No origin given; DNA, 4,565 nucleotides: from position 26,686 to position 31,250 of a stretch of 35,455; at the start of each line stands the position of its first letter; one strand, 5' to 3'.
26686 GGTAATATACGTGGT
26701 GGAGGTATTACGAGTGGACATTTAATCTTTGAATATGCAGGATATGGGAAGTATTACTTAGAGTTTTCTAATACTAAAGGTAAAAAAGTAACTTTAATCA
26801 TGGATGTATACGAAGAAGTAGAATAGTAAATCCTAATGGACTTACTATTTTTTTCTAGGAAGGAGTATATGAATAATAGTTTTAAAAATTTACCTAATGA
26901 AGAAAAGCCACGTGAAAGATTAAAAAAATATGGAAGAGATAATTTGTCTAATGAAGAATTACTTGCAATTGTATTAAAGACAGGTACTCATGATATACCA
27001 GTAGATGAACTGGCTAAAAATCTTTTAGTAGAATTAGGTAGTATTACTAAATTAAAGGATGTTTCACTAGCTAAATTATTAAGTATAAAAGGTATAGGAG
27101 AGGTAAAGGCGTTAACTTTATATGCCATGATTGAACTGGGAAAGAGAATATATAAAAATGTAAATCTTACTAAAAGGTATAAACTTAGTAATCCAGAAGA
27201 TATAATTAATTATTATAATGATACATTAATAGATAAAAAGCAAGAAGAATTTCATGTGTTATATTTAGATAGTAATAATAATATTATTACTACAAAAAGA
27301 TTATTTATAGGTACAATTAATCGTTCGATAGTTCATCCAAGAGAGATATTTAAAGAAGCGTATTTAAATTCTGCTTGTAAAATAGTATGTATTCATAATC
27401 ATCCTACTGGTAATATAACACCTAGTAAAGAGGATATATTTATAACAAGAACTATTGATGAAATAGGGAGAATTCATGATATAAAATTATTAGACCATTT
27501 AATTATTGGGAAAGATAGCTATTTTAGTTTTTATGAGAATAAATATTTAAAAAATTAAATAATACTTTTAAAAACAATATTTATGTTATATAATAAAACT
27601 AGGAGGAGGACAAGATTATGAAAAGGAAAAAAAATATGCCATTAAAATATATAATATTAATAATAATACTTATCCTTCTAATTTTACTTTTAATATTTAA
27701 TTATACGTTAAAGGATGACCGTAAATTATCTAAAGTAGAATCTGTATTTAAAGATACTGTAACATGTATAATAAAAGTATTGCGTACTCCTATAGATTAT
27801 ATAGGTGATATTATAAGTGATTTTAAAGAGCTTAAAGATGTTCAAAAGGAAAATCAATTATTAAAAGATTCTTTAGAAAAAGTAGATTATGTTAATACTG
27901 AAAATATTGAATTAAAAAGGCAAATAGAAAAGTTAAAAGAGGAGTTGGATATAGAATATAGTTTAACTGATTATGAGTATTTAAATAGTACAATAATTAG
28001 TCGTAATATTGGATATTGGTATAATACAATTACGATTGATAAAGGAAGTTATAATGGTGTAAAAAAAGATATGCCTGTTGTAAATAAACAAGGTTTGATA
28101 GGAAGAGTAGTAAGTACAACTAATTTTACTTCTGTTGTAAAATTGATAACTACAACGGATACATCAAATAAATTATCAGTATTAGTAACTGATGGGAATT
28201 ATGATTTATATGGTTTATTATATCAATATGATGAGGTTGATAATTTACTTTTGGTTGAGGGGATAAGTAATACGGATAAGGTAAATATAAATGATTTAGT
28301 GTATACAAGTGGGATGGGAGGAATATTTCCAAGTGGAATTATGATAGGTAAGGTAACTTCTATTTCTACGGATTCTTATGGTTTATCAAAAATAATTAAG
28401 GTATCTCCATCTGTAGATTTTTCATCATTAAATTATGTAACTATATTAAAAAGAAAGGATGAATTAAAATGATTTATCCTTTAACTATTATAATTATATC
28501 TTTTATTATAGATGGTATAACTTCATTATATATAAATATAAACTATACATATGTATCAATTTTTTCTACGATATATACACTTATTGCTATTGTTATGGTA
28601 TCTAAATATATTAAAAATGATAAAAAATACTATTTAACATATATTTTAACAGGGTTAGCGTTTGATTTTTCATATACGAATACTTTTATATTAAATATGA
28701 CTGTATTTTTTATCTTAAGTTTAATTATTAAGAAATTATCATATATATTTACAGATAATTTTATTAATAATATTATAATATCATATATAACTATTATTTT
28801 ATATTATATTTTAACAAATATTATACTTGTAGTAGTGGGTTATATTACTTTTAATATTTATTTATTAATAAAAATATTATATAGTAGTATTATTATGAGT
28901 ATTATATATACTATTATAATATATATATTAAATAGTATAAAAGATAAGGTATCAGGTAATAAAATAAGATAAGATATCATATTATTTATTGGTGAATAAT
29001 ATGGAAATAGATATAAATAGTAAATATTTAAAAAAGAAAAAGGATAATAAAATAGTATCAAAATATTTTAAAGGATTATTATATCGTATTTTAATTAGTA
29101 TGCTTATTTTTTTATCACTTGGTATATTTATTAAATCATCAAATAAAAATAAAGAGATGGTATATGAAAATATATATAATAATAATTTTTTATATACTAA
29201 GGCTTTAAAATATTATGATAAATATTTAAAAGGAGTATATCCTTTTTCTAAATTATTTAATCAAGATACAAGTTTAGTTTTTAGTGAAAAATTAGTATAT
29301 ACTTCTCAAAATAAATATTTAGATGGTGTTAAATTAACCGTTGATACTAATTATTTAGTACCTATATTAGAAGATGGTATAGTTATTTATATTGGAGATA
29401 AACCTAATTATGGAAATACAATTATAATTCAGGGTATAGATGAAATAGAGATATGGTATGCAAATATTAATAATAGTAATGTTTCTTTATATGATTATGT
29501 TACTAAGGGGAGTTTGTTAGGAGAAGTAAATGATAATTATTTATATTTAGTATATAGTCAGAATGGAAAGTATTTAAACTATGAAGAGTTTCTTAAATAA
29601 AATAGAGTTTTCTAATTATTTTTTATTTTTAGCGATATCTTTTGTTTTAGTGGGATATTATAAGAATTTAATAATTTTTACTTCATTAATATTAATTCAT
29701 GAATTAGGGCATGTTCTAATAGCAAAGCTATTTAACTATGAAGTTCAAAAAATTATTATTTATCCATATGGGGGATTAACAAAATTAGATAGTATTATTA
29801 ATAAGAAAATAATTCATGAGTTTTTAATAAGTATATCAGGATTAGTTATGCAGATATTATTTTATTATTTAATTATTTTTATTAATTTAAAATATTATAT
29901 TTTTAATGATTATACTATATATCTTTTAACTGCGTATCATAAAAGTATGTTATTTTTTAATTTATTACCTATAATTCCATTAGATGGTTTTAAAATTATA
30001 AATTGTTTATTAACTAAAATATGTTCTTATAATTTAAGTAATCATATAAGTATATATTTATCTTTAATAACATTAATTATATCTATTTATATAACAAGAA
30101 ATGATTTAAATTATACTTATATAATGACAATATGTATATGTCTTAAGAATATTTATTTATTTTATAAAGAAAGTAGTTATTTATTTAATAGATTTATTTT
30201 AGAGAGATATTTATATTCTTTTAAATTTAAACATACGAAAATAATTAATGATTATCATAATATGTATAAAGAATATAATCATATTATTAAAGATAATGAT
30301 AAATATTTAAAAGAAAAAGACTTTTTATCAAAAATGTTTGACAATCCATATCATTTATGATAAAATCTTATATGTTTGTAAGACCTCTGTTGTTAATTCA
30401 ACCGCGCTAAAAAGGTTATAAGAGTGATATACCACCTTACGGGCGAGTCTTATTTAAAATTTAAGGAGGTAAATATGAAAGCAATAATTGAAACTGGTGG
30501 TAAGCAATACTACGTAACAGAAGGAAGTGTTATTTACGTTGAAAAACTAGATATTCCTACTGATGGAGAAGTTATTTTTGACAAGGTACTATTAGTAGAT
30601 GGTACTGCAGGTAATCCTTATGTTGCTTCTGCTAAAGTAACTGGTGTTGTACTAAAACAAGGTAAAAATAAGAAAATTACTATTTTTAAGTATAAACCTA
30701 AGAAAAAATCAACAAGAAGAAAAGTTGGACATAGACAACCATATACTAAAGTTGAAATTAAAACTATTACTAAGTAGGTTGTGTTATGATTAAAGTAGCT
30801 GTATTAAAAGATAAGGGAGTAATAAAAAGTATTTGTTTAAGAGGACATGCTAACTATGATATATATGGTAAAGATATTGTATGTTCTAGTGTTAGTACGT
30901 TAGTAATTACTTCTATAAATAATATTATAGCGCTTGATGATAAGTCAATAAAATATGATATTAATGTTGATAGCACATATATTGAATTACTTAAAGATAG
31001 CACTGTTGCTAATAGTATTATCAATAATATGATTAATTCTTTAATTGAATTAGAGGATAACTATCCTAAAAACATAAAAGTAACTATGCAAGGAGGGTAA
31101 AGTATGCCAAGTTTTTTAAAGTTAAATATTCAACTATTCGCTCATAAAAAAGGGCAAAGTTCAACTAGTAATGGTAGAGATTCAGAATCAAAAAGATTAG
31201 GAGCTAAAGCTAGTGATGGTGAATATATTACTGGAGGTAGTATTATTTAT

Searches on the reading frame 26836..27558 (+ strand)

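Call 33: search_protein_families(library=pfam, proteins=[window:26836-27558:+], max_evalue=0.001)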
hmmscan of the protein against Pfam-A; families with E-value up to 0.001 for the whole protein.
window:26836-27558:+ (240 aa): 3 families
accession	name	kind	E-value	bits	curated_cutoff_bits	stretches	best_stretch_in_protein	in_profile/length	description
PF04002.20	RadC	-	2e-43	147.6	22.1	1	118-236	2-120/121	RadC-like JAB domain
PF20582.4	UPF0758_N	-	4.1e-23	81.7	27.1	1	17-92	2-76/77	UPF0758 N-terminal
PF12826.13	HHH_2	-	0.0007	20.2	27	0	58-93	14-49/64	Helix-hairpin-helix motif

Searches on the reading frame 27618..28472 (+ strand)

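Call 33: search_protein_families(library=pfam, proteins=[window:27618-28472:+], max_evalue=0.001)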
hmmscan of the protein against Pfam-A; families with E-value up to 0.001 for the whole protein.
window:27618-28472:+ (284 aa): 1 family
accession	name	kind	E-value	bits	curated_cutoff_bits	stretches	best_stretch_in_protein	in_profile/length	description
PF04085.20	MreC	-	1.5e-40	138.8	28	1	126-278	1-147/147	Rod shape-determining protein MreC, barrel core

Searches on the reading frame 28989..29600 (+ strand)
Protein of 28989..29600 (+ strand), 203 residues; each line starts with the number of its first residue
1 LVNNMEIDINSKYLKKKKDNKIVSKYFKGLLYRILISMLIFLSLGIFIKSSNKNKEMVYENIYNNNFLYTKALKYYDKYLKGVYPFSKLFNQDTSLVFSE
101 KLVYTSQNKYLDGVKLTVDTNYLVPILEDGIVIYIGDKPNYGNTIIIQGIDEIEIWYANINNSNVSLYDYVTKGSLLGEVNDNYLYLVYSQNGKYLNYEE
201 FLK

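Call 65: search_protein_families(library=pfam, proteins=[window:28989-29600:+], max_evalue=0.001)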
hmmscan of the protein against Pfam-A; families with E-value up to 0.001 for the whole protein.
window:28989-29600:+ (203 aa): 1 family
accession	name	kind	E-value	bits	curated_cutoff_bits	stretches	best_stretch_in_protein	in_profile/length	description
PF01551.29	Peptidase_M23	-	1.1e-10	42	28.7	1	112-184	4-76/96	Peptidase family M23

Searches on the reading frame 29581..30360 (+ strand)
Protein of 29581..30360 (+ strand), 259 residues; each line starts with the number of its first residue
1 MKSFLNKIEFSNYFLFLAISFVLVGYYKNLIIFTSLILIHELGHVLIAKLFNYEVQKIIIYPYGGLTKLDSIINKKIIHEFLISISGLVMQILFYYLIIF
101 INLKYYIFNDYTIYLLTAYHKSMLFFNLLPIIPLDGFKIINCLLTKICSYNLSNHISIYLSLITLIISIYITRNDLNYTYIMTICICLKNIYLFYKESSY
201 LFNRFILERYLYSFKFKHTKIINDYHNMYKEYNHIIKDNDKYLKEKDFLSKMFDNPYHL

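Call 33: search_protein_families(library=pfam, proteins=[window:29581-30360:+], max_evalue=0.001)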
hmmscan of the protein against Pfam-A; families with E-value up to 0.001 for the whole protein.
window:29581-30360:+ (259 aa): 2 families
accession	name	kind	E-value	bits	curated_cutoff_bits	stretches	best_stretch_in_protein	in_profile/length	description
PF02163.28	Peptidase_M50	-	4e-15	56.2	27.2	2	30-102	3-100/221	Peptidase family M50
PF13398.12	Peptidase_M50B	-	1.2e-06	28.8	26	1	22-170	9-157/201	Peptidase M50B-like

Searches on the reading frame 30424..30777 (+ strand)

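Call 65: search_protein_families(library=pfam, proteins=[window:30424-30777:+], max_evalue=0.001)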
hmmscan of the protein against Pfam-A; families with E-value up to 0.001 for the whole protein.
window:30424-30777:+ (117 aa): 1 family
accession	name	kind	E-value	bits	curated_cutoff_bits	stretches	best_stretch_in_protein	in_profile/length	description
PF00829.26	Ribosomal_L21p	-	2.5e-33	114.7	27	1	18-115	1-99/99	Ribosomal prokaryotic L21 protein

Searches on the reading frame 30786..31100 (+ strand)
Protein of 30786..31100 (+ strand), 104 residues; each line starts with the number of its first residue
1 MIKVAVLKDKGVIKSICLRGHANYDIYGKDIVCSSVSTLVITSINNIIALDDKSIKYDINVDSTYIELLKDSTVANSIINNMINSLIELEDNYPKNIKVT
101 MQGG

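Call 65: search_protein_families(library=pfam, proteins=[window:30786-31100:+], max_evalue=0.001)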
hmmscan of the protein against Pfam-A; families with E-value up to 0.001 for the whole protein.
window:30786-31100:+ (104 aa): 1 family
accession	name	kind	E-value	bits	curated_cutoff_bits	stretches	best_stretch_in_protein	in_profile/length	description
PF04327.17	Peptidase_Prp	-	2e-21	76.5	27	1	1-98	1-90/90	Cysteine protease Prp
